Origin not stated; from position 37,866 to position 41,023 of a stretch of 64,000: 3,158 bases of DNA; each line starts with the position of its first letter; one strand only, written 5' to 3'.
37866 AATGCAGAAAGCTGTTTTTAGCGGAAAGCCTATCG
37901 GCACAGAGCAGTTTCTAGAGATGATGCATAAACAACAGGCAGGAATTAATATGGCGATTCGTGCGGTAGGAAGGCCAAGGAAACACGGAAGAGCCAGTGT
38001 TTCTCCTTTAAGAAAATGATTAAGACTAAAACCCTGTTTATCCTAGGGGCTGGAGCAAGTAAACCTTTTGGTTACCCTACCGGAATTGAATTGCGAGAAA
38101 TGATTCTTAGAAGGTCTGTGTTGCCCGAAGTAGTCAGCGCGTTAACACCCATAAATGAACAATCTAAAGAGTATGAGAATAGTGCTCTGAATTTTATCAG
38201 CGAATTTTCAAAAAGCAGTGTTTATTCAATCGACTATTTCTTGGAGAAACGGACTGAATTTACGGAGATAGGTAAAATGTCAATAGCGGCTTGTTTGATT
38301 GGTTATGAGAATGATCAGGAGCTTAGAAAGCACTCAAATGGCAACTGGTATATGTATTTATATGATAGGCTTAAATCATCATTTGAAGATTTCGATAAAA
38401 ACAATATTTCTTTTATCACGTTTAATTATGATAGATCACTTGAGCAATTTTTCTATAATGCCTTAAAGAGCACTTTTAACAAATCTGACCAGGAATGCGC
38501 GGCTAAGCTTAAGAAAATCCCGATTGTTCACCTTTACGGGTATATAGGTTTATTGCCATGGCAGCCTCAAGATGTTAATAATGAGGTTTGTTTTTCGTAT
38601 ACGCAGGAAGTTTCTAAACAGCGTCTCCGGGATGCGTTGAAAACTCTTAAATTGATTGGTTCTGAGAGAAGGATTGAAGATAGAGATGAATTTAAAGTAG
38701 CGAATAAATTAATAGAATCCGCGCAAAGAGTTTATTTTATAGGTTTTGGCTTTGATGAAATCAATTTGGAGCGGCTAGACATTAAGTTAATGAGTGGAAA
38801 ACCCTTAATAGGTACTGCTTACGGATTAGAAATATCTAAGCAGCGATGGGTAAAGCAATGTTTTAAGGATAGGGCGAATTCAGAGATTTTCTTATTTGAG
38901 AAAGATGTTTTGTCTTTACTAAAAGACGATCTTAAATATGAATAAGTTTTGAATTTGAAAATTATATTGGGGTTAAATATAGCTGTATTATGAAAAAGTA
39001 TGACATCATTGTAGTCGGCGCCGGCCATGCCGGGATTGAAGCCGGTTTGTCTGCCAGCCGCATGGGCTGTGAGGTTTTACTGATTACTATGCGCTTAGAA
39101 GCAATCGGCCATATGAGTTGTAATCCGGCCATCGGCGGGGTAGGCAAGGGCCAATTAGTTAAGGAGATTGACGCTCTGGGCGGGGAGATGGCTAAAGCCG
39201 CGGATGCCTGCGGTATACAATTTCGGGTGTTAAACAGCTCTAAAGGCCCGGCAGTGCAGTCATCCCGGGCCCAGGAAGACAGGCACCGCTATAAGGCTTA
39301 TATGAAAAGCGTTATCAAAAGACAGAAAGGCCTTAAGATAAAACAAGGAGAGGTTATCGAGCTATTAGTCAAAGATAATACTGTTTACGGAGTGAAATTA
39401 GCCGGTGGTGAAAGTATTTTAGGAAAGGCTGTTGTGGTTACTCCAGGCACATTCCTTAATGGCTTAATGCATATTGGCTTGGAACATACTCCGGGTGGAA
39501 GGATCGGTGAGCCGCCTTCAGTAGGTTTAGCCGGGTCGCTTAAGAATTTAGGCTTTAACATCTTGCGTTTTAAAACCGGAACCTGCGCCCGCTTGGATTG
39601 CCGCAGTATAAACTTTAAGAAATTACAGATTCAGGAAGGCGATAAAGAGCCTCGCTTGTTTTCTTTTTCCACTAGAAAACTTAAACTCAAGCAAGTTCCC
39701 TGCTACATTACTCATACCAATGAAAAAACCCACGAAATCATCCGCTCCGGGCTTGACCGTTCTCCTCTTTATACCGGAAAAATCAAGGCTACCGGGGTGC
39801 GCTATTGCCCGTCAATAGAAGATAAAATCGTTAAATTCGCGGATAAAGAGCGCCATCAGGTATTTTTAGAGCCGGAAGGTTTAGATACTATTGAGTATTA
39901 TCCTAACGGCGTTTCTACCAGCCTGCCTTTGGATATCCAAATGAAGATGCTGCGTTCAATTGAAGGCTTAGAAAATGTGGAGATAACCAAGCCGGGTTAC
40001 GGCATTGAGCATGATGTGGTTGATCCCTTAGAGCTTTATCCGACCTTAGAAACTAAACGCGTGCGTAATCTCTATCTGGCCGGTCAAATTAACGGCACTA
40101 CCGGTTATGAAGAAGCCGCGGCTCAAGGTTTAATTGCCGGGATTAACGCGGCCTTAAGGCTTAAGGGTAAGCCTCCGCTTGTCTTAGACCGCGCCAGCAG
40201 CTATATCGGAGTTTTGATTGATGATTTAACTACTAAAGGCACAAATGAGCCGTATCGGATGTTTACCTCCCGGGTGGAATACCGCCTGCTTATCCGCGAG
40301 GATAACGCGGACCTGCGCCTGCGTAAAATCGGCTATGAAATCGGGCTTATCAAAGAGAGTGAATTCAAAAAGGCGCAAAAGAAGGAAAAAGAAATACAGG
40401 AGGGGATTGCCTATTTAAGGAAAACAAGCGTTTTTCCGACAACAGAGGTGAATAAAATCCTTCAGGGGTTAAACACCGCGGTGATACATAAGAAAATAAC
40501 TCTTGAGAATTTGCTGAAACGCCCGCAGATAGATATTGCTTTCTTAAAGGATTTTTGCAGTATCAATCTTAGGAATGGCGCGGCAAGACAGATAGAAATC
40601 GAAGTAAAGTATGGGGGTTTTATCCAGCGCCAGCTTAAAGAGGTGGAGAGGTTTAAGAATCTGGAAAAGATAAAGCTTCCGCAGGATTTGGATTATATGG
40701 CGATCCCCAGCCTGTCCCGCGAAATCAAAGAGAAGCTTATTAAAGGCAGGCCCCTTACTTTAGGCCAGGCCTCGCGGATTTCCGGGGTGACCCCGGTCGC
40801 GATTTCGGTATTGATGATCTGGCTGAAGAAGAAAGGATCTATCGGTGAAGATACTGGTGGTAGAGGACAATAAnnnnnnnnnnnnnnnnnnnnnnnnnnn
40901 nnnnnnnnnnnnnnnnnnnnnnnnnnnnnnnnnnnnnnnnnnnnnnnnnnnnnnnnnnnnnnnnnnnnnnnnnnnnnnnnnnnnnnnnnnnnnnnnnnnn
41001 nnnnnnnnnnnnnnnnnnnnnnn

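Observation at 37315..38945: RayT-like Y1 transposase gene overlaps (ATGA) a stand-alone SIR2-like gene in an AT-rich islet between housekeeping genes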

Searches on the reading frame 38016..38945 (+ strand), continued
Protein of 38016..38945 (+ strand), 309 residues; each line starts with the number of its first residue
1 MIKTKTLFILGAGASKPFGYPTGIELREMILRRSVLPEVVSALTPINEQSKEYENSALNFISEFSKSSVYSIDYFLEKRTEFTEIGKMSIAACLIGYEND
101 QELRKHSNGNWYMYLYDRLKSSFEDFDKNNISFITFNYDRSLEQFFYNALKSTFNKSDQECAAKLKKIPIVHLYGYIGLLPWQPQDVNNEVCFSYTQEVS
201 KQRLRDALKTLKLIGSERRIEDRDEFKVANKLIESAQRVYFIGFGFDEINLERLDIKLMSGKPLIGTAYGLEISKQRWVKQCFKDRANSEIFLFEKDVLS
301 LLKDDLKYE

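Call 45: search_protein_families(library=pfam, alignment_id=A4, max_evalue=0.00001)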
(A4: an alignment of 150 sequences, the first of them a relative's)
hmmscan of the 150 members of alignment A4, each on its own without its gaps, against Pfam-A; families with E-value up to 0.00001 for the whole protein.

A. member 1, L001:1330-2064:+ (245 aa): 1 family
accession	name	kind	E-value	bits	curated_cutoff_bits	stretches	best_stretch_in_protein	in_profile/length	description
PF01416.25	PseudoU_synth_1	-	1.1e-46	158.2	23.3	2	143-244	1-107/108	tRNA pseudouridine synthase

B. families by the number of members that match (of 150 scanned): 132 families (the first 25 are shown)
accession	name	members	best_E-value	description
PF01541.30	GIY-YIG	4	3e-17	GIY-YIG catalytic domain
PF01381.28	HTH_3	3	1.6e-13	Helix-turn-helix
PF13560.12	HTH_31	3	1.2e-09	Helix-turn-helix domain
PF14903.11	WG_beta_rep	2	6e-90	WG containing repeat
PF01555.25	N6_N4_Mtase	2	1.6e-43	DNA methylase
PF08867.16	FRG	2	8.2e-24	FRG domain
PF13473.12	Cupredoxin_1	2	7.3e-22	Cupredoxin-like domain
PF00270.35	DEAD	2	4.4e-18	DEAD/DEAH box helicase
PF13304.12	AAA_21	2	6.8e-16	AAA domain, putative AbiEii toxin, Type IV TA system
PF00578.27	AhpC-TSA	2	3.5e-13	AhpC/TSA family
PF12844.13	HTH_19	2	5.8e-12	Helix-turn-helix domain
PF08534.16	Redoxin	2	1.2e-11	Redoxin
PF04471.18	Mrr_cat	2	4.5e-10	Restriction endonuclease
PF10459.15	Peptidase_S46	1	2.9e-213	Peptidase S46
PF00724.26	Oxidored_FMN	1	5.9e-80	NADH:flavin oxidoreductase / NADH oxidase family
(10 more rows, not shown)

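Call 46: search_protein_families(library=padloc, alignment_id=A4, max_evalue=0.00001)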
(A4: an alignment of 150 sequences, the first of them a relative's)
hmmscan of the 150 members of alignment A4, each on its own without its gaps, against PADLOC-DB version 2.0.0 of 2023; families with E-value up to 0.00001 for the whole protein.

A. member 1, L001:1330-2064:+ (245 aa): 0 families

B. families by the number of members that match (of 150 scanned): 208 families (the first 25 are shown)
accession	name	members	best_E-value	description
PDLC04134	mad2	3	1.1e-17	mads_2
PDLC03952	RmrA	3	1.2e-07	-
PDLC03354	MTase_II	2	9.8e-71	Type II methyltransferase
PDLC03339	MTase_II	2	1.9e-60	Type II methyltransferase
PDLC03371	MTase_II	2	1.4e-49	Type II methyltransferase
PDLC04938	PDC-S15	2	4.9e-46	-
PDLC03300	MTase_II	2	7.6e-45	Type II methyltransferase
PDLC04936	PDC-S15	2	2.5e-39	-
PDLC03636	MTase_III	2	2e-38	Type III methyltransferase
PDLC03638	MTase_III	2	5.3e-38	Type III methyltransferase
PDLC04933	PDC-S15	2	3.9e-37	-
PDLC03299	MTase_II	2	9.8e-36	Type II methyltransferase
PDLC03633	MTase_III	2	1.1e-35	Type III methyltransferase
PDLC03644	MTase_III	2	3.6e-35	Type III methyltransferase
PDLC04937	PDC-S15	2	4.8e-35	-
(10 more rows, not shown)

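Call 65: search_protein_families(library=ncbifam, proteins=[L082:459-1121:+], max_evalue=0.01)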
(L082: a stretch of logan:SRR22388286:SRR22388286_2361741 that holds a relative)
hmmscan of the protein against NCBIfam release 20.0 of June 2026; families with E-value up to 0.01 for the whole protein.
L082:459-1121:+ (221 aa): 2 families
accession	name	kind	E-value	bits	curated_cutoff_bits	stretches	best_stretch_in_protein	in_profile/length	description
NF047646.1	REP_Tyr_transpos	equivalog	4.8e-20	71.9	80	1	57-167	26-144/146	REP-associated tyrosine transposase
NF033573.1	transpos_IS200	equivalog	0.0023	18.2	55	1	61-130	30-100/126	IS200/IS605 family transposase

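Call 67: find_related_loci(query=A1, collection=viral_contigs, flank=4000)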
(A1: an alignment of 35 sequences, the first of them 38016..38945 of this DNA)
Query A1 (309 aa) in viral_contigs; peptide patterns used: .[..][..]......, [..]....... (x = any residue, [..] = any of these).
11 stretches matched a pattern; 9 encode a relative of the query (tblastn E <= 1e-3); 9 distinct loci.
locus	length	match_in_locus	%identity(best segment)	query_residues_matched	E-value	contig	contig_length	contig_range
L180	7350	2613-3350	38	1-254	4e-47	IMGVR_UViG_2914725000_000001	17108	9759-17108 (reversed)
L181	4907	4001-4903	33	1-306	2e-45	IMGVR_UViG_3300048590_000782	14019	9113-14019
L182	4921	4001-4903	33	1-306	2e-45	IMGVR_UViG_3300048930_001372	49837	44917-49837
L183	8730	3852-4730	35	1-283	2e-43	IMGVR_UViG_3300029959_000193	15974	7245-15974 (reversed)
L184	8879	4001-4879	35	1-283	2e-43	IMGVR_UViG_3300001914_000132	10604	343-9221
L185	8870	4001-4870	33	1-304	2e-39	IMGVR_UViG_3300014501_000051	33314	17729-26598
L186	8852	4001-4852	35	1-278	6e-34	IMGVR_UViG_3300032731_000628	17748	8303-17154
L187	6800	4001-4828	31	1-265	8e-30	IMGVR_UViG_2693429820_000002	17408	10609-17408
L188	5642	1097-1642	26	5-194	4e-8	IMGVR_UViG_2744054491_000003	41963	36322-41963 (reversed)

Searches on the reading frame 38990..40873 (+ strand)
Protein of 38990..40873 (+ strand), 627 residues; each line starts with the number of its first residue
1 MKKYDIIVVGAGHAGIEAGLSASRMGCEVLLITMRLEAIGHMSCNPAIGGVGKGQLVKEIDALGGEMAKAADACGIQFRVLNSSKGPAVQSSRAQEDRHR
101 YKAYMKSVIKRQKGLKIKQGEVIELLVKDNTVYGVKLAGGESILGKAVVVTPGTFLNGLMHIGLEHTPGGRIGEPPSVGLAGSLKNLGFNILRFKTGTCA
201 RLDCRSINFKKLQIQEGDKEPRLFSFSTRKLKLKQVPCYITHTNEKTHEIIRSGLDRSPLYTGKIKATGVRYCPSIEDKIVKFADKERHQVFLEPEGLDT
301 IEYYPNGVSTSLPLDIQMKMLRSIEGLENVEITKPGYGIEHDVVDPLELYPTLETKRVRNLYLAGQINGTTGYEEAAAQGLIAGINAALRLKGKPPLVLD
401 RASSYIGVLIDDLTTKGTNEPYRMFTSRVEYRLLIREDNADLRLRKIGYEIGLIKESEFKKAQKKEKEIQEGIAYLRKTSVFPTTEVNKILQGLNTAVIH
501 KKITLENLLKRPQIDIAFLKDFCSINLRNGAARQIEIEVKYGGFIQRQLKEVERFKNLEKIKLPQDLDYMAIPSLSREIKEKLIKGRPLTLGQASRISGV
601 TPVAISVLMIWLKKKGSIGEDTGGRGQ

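Call 3: search_protein_families(library=pfam, proteins=[window:38990-40873:+], max_evalue=0.1)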
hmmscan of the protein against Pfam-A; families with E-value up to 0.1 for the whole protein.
window:38990-40873:+ (627 aa): 10 families
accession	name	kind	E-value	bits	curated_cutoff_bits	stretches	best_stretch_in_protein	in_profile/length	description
PF01134.28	GIDA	-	2.4e-165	550.8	22.1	1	5-394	1-390/391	Glucose inhibited division protein A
PF13932.14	SAM_GIDA_C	-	4.2e-25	87.8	27.1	1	553-609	1-57/57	tRNA modifying enzyme MnmG/GidA C-terminal helical bundle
PF21680.2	GIDA_C_1st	-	2.5e-17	63.8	24.7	1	458-548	3-95/96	tRNA modifying enzyme MnmG/GidA C-terminal helical domain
PF12831.13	FAD_oxidored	-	1.6e-06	28.1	27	1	5-145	1-137/416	FAD dependent oxidoreductase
PF07992.20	Pyr_redox_2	-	1.5e-05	25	26.1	1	4-33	1-30/291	Pyridine nucleotide-disulphide oxidoreductase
PF13738.12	Pyr_redox_3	-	6.9e-05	22.7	30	0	82-155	64-135/305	Pyridine nucleotide-disulphide oxidoreductase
PF00070.33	Pyr_redox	-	0.0014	19.5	22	1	6-35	2-31/82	Pyridine nucleotide-disulphide oxidoreductase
PF03486.20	HI0933_like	-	0.0074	16.2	50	1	5-33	2-30/244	HI0933-like protein Rossmann domain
PF00890.30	FAD_binding_2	-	0.014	15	20.4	1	5-33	1-29/414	FAD binding domain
PF01262.27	AlaDh_PNT_C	-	0.051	13.4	23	0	5-39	30-64/214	Alanine dehydrogenase/PNT, C-terminal domain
